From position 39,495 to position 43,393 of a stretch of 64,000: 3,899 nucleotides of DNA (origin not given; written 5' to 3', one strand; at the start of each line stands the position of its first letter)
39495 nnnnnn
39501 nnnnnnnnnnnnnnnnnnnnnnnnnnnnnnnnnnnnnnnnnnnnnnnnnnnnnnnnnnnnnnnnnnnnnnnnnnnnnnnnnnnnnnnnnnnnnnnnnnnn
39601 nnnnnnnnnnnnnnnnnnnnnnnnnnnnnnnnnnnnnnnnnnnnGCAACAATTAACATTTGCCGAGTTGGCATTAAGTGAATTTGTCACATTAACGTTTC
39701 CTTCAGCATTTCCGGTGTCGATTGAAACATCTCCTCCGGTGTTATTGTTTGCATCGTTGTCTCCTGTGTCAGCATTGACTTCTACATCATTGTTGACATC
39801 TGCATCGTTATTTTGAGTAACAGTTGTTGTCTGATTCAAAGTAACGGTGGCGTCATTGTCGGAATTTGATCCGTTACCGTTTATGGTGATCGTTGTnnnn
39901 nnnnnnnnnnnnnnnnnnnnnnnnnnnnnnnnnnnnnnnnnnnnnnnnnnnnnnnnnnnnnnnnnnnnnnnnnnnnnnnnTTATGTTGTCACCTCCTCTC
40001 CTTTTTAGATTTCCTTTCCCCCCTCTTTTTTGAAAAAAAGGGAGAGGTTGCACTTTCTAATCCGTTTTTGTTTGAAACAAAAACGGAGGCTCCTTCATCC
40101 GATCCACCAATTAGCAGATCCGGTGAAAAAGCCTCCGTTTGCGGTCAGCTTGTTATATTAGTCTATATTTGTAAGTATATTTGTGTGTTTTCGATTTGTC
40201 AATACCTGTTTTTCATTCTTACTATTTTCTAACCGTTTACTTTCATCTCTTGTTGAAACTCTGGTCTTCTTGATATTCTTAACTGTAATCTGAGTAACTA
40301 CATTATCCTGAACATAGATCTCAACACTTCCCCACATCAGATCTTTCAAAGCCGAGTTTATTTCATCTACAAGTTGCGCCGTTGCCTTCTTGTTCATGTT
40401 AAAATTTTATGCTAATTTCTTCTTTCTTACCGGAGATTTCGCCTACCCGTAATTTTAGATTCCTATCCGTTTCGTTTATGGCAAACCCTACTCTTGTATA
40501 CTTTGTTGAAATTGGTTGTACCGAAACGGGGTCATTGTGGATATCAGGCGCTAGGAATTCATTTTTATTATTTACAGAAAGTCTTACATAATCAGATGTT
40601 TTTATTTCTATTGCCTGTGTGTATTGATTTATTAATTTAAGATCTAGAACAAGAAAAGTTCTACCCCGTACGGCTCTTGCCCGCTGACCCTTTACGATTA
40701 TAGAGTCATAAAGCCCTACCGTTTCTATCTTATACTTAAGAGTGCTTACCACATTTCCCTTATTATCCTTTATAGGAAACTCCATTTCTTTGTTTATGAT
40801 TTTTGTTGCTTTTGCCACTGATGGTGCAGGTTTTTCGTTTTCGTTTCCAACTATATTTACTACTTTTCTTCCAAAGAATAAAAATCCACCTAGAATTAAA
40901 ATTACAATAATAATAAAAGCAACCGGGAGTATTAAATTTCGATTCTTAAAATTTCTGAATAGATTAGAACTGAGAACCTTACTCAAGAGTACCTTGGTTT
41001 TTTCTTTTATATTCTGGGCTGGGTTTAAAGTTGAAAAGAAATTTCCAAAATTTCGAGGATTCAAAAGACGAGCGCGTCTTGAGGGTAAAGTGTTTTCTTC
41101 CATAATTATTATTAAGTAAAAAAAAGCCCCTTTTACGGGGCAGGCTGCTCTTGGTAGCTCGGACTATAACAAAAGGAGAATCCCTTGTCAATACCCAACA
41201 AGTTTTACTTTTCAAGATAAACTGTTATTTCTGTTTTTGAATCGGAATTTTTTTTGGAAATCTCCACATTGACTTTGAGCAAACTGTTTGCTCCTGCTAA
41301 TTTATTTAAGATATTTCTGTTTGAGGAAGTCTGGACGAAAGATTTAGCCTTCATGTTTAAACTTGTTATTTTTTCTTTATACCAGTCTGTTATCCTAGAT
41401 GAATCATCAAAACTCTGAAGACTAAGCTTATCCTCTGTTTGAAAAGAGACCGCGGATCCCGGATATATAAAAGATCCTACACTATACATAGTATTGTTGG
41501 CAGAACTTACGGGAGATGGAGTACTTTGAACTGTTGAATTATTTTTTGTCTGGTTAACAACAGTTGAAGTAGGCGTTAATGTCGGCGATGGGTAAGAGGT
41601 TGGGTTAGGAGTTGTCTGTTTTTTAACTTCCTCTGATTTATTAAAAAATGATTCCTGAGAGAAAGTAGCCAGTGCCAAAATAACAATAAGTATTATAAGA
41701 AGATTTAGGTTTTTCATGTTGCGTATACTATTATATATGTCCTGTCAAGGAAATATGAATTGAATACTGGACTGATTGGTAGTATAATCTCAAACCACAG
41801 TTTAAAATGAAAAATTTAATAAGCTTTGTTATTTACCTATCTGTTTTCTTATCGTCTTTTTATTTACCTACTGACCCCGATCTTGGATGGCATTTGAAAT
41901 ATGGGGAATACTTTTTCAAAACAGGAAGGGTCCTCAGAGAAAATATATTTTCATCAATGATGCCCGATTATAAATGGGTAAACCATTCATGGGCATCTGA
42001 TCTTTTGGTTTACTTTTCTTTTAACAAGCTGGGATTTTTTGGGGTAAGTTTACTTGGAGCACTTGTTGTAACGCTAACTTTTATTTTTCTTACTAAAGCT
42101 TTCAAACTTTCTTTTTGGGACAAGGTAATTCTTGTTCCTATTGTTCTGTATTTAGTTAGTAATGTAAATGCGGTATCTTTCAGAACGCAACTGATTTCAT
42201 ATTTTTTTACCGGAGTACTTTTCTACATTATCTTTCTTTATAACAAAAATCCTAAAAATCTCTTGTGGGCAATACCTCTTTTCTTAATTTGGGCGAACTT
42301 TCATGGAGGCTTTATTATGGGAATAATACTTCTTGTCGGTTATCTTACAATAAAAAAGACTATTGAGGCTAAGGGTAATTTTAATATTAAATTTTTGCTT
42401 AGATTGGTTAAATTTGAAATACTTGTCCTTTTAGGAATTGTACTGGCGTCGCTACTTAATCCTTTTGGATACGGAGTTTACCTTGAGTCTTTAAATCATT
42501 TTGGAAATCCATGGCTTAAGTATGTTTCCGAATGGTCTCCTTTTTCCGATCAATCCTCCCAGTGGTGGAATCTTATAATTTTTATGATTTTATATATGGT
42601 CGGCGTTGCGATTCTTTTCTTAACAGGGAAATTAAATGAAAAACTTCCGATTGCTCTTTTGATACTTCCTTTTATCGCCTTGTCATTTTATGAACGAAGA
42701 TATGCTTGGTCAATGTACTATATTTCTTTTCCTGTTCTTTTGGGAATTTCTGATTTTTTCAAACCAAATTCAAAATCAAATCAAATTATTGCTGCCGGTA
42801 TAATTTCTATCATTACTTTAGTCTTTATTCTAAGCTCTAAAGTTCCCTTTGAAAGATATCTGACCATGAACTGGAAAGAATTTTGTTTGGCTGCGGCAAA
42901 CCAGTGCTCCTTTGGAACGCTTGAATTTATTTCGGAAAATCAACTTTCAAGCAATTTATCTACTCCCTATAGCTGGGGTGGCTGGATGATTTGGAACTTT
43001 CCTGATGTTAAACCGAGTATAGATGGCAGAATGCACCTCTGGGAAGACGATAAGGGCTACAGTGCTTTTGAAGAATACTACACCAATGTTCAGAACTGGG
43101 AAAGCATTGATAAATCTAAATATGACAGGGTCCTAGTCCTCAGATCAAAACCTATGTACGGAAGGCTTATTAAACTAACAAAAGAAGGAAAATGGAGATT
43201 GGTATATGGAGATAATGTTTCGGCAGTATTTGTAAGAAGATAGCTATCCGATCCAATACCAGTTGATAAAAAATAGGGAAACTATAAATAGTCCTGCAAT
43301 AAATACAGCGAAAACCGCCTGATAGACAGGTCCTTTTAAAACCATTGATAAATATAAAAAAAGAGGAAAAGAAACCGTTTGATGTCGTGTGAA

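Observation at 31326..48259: A ~17 kb cell-surface fibre/matrix locus wedged inside the dcw cluster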

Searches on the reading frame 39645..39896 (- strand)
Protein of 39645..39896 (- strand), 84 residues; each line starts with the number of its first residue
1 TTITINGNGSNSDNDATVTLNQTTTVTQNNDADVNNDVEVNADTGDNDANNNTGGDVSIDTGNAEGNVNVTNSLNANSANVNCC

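Call 61: search_protein_representatives(alignment_id=A6)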
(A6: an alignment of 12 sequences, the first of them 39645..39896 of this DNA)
Query: 12 sequences, 84 profile positions. Proteins with E-value up to 0.001 (for the whole library): 3338; up to 1e-10: 2238; up to 1e-30: 822. The best 150 are listed.
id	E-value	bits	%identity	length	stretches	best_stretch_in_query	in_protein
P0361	5.7e-101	347.3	-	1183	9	4-78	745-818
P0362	3.2e-97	335.3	-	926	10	2-76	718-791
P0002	1.7e-90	313.8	-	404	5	1-83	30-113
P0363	1.8e-87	304.1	-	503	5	2-83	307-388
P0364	3.3e-87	303.2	-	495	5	3-83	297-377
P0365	3.9e-87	303.0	-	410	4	2-83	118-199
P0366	4.3e-87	302.8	-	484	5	3-83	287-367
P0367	5.4e-87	302.5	-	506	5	3-83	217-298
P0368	1.4e-85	298.0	-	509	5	1-83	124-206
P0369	2.3e-82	287.7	-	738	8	1-80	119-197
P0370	1.1e-80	282.3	-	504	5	3-83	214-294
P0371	3.1e-79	277.7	-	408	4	2-83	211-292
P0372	5.4e-79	276.9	-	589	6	3-78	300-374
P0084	7.8e-79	276.4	-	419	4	3-83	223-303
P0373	1.7e-78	275.3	-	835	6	1-79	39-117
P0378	2.7e-75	265.0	-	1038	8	4-78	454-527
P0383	3.1e-74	261.6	-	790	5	4-78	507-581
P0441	2.4e-64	230.0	-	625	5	3-79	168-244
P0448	7.7e-64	228.3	-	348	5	3-83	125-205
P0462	1.5e-62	224.2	-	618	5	4-83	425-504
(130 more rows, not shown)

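Call 96: list_cluster_members(proteins=[P0361, P0362, P0369, P0373, P0378, P0383, P0441, P0462, P0372, P0448])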
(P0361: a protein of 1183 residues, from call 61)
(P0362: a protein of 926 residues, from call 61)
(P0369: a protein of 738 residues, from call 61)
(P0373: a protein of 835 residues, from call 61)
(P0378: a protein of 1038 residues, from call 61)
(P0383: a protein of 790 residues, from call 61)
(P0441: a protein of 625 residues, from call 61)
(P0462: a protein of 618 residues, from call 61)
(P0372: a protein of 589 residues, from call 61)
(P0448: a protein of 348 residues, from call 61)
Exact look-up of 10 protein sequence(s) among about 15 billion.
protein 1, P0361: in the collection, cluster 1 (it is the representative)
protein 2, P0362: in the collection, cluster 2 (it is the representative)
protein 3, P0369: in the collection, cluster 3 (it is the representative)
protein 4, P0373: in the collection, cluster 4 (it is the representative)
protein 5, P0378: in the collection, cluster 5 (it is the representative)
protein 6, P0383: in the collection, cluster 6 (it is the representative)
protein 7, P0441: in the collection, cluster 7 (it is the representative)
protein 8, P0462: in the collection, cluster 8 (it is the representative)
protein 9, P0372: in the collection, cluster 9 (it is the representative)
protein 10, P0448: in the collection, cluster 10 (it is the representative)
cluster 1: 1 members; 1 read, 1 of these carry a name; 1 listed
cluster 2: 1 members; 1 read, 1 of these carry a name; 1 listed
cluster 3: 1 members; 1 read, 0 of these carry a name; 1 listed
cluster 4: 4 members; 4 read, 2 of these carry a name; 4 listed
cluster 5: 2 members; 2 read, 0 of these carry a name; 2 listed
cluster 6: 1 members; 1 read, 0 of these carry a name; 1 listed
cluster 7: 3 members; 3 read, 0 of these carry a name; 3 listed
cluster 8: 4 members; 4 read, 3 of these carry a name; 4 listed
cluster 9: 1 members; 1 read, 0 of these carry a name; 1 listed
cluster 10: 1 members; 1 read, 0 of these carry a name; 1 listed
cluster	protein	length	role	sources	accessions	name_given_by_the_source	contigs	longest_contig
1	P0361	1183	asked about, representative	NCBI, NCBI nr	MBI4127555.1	MAG: hypothetical protein HY459_00640 [Parcubacteria group bacterium] | hypothetical protein [Parcubacteria group bacterium]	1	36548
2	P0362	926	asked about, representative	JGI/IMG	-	hypothetical protein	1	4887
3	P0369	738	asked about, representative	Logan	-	-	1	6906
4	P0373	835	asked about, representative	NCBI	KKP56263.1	MAG: hypothetical protein UR48_C0037G0001, partial [Microgenomates group bacterium ...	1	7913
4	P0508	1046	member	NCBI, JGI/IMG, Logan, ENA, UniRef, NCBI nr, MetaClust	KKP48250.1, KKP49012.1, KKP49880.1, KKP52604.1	MAG: hypothetical protein UR39_C0001G0045 [Candidatus Woesebacteria bacterium ... | Uncharacterized protein n=1 Tax=Candidatus Woesebacteria bacterium GW2011_GWA2_33_28 ... | MAG: hypothetical protein UR38_C0001G0046 [Candidatus Woesebacteria bacterium ...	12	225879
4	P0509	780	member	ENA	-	-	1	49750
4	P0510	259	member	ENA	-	-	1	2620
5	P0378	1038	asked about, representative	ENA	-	-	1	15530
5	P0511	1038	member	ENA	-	-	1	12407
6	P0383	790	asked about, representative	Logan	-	-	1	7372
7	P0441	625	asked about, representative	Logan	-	-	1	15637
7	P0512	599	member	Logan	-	-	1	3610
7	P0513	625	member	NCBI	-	-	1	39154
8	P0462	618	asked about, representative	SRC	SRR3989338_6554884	-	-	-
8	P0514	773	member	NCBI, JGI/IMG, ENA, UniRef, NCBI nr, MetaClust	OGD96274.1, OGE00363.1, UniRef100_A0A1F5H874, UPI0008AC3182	hypothetical protein A3B54_01480 [Candidatus Curtissbacteria bacterium ... | Uncharacterized protein n=1 Tax=Candidatus Curtissbacteria bacterium ... | MAG: hypothetical protein A3E71_02300 [Candidatus Curtissbacteria bacterium ...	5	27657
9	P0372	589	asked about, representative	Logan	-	-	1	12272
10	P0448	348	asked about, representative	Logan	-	-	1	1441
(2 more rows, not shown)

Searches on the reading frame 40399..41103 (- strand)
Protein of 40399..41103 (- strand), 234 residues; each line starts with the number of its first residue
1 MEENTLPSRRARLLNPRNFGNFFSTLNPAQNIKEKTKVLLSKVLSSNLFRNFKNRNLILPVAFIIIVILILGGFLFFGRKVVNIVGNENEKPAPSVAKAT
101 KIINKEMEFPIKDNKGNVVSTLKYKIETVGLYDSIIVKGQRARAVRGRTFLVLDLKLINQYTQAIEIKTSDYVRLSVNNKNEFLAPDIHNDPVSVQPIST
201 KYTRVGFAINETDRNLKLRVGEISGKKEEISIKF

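Call 4: search_protein_families(library=pfam, proteins=[window:40399-41103:-], max_evalue=0.01)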
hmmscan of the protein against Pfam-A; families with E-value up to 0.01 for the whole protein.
window:40399-41103:- (234 aa): 0 families

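Call 6: search_protein_families(library=ncbifam, proteins=[window:40399-41103:-], max_evalue=0.05)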
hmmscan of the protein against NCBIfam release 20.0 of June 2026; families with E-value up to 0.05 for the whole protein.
window:40399-41103:- (234 aa): 1 family
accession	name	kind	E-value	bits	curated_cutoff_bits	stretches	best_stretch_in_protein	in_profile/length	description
NF041542.1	fosX-Cc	exception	0.049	14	270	0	149-221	7-83/130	fosfomycin resistance hydrolase FosXCC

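Call 28: search_protein_families(library=pfam, proteins=[window:40399-41103:-], max_evalue=5)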
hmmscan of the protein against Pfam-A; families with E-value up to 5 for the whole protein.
window:40399-41103:- (234 aa): 1 family
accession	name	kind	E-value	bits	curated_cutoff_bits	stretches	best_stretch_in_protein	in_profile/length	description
PF23906.1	DUF7248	-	0.12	12.8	27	1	51-85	5-39/58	Family of unknown function (DUF7248)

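Call 44: search_protein_families(library=pfam, alignment_id=A4, max_evalue=0.1)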
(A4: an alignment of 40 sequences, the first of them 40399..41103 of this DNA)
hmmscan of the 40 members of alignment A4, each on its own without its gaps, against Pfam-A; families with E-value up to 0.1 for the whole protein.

A. member 1, window:40399-41103:- (234 aa): 0 families

B. families by the number of members that match (of 40 scanned): 36 families (the first 25 are shown)
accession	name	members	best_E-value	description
PF11611.13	DUF4352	15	3.2e-08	Domain of unknown function (DUF4352)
PF10285.15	Luciferase_cat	5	0.0028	Luciferase catalytic domain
PF16112.10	DUF4830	4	0.012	Domain of unknown function (DUF4830)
PF16729.10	DUF5067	2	0.014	Domain of unknown function (DUF5067)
PF22408.1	PsV_CP_C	2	0.017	PsV, capsid protein, C-terminal domain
PF14828.11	Amnionless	2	0.024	Amnionless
PF21572.2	Nop5_56-rel_N_Arc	2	0.04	Archaeal Nop5/56-rel, N-terminal domain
PF01757.29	Acyl_transf_3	1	4.8e-05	Acyltransferase domain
PF02107.21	FlgH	1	0.00042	Flagellar L-ring protein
PF19451.5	DUF5989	1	0.0071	Family of unknown function (DUF5989)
PF13786.12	DUF4179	1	0.015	Domain of unknown function (DUF4179)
PF05588.17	Botulinum_HA-17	1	0.016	Clostridium botulinum HA-17 domain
PF05356.16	Phage_Coat_B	1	0.016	Inovirus Coat protein B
PF02157.21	Man-6-P_recep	1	0.018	Mannose-6-phosphate receptor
PF13721.11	SecD-TM1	1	0.02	SecD export protein N-terminal TM region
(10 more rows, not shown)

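Call 45: search_solved_structures(query=A4, max_evalue=1)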
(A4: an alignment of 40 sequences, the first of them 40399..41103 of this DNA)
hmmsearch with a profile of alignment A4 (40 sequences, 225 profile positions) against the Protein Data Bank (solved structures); distinct sequences matched with E-value up to 1: 1.
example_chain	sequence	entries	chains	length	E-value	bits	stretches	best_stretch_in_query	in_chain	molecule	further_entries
8f70_A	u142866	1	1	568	0.56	13.3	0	86-120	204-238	T18.1 Major pilin backbone protein T-antigen,Major pilin backbone protein T-antigen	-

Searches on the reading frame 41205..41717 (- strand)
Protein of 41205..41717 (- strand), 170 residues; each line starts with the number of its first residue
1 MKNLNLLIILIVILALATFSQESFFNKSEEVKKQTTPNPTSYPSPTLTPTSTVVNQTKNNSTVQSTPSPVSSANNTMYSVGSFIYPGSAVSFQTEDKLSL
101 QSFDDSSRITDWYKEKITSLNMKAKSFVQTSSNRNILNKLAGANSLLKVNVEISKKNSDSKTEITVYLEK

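Call 4: search_protein_families(library=pfam, proteins=[window:41205-41717:-], max_evalue=0.01)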
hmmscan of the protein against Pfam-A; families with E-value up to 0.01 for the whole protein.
window:41205-41717:- (170 aa): 0 families

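Call 6: search_protein_families(library=ncbifam, proteins=[window:41205-41717:-], max_evalue=0.05)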
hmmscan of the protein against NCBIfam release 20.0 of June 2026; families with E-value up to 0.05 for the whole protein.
window:41205-41717:- (170 aa): 1 family
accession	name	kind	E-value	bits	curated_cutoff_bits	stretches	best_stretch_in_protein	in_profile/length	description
NF008084.0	PRK10819.1-5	equivalog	0.0054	16.6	315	1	28-107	117-195/249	TonB system transport protein TonB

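Call 28: search_protein_families(library=pfam, proteins=[window:41205-41717:-], max_evalue=5)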
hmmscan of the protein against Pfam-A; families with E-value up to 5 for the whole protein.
window:41205-41717:- (170 aa): 2 families
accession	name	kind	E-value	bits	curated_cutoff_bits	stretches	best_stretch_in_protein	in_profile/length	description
PF11807.13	UstYa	-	0.081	13.2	25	1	6-84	15-97/220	Mycotoxin biosynthesis protein UstYa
PF25728.1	US29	-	0.21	11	27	1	8-78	9-79/324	Cytomegalovirus US29 protein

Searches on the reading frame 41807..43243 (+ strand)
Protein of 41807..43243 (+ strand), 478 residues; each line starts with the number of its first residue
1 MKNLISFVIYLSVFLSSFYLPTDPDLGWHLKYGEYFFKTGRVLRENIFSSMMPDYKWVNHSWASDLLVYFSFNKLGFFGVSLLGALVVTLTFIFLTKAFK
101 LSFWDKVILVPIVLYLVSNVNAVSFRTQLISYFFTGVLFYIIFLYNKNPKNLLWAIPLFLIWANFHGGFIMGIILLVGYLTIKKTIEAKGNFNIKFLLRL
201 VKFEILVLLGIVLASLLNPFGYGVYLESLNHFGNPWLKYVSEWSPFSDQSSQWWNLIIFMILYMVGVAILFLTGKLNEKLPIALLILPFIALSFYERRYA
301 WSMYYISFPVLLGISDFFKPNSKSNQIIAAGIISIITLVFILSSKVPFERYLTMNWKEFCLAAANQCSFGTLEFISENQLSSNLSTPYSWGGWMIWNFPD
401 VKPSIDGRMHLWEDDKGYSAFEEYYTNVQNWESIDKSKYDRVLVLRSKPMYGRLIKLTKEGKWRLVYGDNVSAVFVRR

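Call 5: search_protein_families(library=pfam, proteins=[window:41807-43243:+], max_evalue=0.01)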
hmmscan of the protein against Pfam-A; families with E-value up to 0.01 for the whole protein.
window:41807-43243:+ (478 aa): 0 families

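Call 28: search_protein_families(library=pfam, proteins=[window:41807-43243:+], max_evalue=5)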
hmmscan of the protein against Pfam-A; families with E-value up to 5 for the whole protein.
window:41807-43243:+ (478 aa): 0 families

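Call 42: search_protein_families(library=pfam, alignment_id=A3, max_evalue=0.1)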
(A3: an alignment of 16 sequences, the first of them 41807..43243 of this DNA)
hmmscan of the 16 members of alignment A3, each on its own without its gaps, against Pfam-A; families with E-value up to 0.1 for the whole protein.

A. member 1, window:41807-43243:+ (478 aa): 0 families

B. families by the number of members that match (of 16 scanned): 2 families
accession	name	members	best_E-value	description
PF21287.3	Kazal_CFAI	1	0.046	Complement factor I, KAZAL domain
PF19382.4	DUF5957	1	0.053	Family of unknown function (DUF5957)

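Call 43: search_solved_structures(query=A3, max_evalue=1)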
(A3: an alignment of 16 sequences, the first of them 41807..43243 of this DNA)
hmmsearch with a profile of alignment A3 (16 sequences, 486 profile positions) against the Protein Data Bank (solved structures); distinct sequences matched with E-value up to 1: 0.

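Call 49: find_homologous_proteins(query=A3)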
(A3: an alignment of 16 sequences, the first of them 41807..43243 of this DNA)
Query A3 (16 sequences) (478 aa, profile of the alignment): 430 proteins with E <= 0.001 among 8000 candidates; the best 120 are listed.
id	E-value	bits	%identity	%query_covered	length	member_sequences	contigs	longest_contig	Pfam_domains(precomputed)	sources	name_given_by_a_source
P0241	6.4e-235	799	43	100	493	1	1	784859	-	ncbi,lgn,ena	-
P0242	1.6e-233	794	42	100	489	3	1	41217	-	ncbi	-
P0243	6.8e-225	766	78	100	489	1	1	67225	-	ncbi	-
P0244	2.6e-224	764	47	100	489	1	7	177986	-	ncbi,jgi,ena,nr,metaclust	ncbi:MAG: hypothetical protein A3B44_02440 [Candidatus Levybacteria bacterium RIFCSPLOWO2_01_FULL_38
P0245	8.1e-223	759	46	97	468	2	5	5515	-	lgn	-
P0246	6.5e-222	756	47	100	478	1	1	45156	-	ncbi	-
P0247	3.3e-221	754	47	100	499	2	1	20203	-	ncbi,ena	-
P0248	1.2e-219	749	49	100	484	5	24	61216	-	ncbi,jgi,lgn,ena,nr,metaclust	ncbi:MAG: hypothetical protein A2860_00715 [Candidatus Levybacteria bacterium RIFCSPHIGHO2_01_FULL_3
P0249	1.3e-219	748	46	99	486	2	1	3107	-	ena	-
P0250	1.4e-219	748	46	97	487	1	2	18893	-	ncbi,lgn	-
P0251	3.6e-219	747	79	100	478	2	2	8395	-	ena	-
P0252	5.1e-219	747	77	100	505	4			-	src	-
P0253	6.9e-219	746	48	100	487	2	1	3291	-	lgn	-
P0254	2.5e-218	744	45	100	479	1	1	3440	-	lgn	-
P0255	3.3e-218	744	44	99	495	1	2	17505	-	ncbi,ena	-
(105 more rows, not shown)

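Call 81: search_solved_structures(query=A3, max_evalue=10)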
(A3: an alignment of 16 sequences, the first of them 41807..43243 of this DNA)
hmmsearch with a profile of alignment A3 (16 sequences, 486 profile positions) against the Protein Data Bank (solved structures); distinct sequences matched with E-value up to 10: 0.
